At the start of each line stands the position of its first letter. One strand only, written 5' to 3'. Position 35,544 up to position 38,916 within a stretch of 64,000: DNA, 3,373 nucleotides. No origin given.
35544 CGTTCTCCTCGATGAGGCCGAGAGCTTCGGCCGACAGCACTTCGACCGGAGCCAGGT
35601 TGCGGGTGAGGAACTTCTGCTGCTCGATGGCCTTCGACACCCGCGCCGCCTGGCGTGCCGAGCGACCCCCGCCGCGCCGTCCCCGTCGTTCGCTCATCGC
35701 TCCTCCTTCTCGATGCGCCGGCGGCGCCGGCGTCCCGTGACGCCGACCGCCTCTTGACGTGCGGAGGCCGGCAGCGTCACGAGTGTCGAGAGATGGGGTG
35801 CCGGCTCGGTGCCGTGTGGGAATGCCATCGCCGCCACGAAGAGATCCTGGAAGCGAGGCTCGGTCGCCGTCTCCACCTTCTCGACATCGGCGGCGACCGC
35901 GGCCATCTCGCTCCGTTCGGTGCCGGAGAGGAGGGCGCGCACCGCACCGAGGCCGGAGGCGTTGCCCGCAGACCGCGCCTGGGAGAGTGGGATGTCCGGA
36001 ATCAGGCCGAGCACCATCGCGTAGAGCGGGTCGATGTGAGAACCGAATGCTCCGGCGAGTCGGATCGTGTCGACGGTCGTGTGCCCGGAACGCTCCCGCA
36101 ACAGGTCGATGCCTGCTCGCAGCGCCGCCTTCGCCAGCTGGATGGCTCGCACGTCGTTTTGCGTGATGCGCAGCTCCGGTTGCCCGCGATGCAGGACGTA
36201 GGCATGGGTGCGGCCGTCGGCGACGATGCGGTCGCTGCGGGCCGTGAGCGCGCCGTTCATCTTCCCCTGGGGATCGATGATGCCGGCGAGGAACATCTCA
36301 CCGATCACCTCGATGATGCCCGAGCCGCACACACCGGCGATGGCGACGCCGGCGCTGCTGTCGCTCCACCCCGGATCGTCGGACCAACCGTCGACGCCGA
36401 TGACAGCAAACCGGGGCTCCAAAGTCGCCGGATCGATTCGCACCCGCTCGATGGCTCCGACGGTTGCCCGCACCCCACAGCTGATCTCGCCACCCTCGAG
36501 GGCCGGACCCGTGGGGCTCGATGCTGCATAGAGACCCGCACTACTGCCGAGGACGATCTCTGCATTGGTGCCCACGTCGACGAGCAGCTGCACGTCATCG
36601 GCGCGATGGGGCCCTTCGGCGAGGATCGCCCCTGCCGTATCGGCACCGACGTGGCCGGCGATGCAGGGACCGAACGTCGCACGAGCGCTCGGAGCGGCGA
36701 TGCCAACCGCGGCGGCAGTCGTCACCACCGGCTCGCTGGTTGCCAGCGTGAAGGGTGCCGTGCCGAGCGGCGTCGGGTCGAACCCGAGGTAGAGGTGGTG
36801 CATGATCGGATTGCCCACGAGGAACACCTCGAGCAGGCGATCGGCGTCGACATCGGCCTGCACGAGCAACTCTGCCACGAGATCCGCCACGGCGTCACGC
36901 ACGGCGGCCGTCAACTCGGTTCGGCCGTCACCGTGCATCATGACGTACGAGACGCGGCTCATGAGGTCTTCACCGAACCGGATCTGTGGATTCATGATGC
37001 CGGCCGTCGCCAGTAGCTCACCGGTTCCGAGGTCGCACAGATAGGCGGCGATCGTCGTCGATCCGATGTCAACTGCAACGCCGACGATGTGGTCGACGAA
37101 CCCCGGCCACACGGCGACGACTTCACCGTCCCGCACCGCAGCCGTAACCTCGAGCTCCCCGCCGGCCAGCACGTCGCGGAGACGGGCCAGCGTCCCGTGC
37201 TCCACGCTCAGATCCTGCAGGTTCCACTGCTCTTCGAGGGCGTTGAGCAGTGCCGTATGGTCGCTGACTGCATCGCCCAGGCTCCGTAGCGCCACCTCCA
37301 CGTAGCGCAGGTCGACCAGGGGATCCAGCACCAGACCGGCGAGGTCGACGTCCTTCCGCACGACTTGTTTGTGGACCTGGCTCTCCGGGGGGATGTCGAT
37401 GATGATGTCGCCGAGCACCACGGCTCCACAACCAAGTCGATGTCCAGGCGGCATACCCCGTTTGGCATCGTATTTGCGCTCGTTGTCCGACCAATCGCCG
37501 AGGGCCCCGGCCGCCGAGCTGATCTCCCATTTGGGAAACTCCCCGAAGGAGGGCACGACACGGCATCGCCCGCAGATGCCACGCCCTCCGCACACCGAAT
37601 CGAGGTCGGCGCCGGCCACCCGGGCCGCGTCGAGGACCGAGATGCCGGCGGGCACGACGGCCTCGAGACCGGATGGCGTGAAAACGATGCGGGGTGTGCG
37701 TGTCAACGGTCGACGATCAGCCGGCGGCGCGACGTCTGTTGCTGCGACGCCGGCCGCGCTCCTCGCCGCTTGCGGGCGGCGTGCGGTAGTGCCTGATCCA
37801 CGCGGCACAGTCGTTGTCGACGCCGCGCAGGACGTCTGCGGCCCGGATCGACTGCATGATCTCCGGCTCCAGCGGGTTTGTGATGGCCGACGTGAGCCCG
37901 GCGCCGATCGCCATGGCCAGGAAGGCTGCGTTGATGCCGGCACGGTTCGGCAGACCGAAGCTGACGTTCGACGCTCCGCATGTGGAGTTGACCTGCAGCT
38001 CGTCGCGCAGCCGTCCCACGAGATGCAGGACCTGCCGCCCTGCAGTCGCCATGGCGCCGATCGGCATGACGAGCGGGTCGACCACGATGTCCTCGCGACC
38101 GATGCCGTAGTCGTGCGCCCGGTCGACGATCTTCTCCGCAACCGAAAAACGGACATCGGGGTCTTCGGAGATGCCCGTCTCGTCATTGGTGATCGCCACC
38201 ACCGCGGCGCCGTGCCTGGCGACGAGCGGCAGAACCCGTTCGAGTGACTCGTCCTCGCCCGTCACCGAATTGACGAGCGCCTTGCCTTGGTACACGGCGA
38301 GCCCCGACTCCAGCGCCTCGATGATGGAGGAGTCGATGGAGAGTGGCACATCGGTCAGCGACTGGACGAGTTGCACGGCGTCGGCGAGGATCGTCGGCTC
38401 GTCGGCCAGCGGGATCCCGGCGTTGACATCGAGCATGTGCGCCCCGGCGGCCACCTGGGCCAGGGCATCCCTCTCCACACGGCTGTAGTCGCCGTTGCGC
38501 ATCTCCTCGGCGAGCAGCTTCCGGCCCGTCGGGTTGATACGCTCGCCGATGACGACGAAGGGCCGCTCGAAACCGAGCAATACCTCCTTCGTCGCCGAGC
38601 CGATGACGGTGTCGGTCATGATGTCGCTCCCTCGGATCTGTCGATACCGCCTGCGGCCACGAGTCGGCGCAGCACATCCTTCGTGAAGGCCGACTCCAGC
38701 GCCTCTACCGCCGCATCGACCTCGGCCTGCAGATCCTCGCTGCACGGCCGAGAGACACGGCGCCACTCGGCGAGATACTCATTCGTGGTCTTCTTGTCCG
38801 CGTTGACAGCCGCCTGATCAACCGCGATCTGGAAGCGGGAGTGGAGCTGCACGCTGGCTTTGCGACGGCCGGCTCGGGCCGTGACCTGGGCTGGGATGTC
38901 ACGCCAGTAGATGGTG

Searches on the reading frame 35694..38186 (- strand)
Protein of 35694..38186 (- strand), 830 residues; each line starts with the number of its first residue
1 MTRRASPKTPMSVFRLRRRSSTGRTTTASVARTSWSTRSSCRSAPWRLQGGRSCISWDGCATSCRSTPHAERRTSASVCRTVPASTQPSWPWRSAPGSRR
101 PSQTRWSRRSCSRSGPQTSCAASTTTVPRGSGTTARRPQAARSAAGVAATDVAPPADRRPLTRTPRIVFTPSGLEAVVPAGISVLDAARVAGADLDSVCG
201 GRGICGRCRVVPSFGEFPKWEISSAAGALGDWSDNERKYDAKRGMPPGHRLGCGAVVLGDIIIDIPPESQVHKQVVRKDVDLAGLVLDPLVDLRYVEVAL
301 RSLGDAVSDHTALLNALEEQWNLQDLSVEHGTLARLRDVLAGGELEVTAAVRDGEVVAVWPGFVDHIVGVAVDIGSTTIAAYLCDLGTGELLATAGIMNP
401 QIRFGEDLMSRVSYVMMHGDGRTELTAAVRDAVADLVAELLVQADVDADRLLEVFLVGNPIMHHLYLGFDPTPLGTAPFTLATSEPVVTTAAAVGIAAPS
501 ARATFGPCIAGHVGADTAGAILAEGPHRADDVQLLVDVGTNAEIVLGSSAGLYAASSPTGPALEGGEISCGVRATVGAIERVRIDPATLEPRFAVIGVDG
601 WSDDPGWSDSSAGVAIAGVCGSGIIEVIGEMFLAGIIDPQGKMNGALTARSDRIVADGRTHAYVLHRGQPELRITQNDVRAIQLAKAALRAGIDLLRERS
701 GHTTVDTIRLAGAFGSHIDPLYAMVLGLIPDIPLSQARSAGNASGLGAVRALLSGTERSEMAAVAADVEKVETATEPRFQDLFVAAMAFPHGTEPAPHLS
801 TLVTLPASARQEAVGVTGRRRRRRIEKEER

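Call 3: search_protein_families(library=pfam, proteins=[window:35694-38186:-], max_evalue=0.01)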
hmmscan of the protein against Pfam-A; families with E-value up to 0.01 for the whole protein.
window:35694-38186:- (830 aa): 3 families
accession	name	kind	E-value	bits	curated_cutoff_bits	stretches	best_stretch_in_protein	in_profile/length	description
PF14574.11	RACo_C_ter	-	4.1e-81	272.3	27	1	532-798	2-259/261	C-terminal domain of RACo the ASKHA domain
PF17651.6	Raco_middle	-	8e-44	149.6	26.8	1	369-527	2-161/163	RACo middle region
PF17650.6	RACo_linker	-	1.5e-15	57.2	26.2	1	285-364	6-84/86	RACo linker region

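Call 24: search_protein_families(library=ncbifam, proteins=[window:35694-37706:-], max_evalue=0.001)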
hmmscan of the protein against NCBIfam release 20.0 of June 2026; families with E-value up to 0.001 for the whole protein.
window:35694-37706:- (670 aa): 3 families
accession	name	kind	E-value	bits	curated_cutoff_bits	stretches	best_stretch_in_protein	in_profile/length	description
NF040756.1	corr_regen_AcsV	exception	4.7e-100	335.8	800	1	7-632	2-626/632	corrinoid activation/regeneration protein AcsV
TIGR04270.1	Rama_corrin_act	subfamily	7.8e-28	97.1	500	1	209-632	2-419/534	methylamine methyltransferase corrinoid protein reductive activase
TIGR02007.1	fdx_isc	equivalog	0.0005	20.2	132.1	0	5-109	7-103/110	ISC system 2Fe-2S type ferredoxin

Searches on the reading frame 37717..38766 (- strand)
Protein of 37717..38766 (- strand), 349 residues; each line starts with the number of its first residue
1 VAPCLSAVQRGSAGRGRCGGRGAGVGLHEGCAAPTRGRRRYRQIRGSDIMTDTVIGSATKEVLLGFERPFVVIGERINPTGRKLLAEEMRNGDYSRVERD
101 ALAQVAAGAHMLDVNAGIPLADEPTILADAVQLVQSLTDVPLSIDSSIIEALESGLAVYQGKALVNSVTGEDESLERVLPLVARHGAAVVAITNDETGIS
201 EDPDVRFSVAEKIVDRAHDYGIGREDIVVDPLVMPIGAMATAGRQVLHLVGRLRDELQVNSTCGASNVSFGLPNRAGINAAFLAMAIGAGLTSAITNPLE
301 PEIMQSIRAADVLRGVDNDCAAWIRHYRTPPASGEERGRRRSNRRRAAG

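Call 3: search_protein_families(library=pfam, proteins=[window:37717-38766:-], max_evalue=0.01)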
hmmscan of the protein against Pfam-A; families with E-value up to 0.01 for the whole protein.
window:37717-38766:- (349 aa): 2 families
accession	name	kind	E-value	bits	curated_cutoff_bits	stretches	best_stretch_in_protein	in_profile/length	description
PF00809.28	Pterin_bind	-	6.4e-29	101.7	25.5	1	74-297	1-244/244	Pterin binding enzyme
PF03599.22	CdhD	-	0.00034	19.9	24.8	1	119-238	77-183/387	CO dehydrogenase/acetyl-CoA synthase delta subunit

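Call 24: search_protein_families(library=ncbifam, proteins=[window:37717-38619:-], max_evalue=0.001)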
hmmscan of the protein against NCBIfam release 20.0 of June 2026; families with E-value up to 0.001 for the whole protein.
window:37717-38619:- (300 aa): 7 families
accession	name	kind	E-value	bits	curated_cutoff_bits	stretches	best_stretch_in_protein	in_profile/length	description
NF005719.0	PRK07535.1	domain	1.8e-105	351.9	259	1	21-282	1-262/268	methyltetrahydrofolate:corrinoid/iron-sulfur protein methyltransferase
NF040758.1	CODH_ACS_meth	exception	3.1e-43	148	370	1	21-266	4-250/261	carbon monoxide dehydrogenase/acetyl-CoA synthase methytransferase subunit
TIGR02082.1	metH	equivalog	3.6e-41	140.8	1010.85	1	6-259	328-596/1182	methionine synthase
NF007024.0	PRK09490.1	equivalog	8e-30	103.4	1497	1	14-259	353-613/1234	methionine synthase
TIGR00284.1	TIGR00284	hypoth_equivalog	1.6e-08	33.6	256.65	1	39-243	158-346/497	dihydropteroate synthase-like protein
NF002142.0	PRK00979.1-1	subfamily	0.00013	21.1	287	1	82-199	86-204/306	tetrahydromethanopterin S-methyltransferase subunit H family protein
TIGR01496.1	DHPS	equivalog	0.00053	19.7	162.6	1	56-182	33-172/258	dihydropteroate synthase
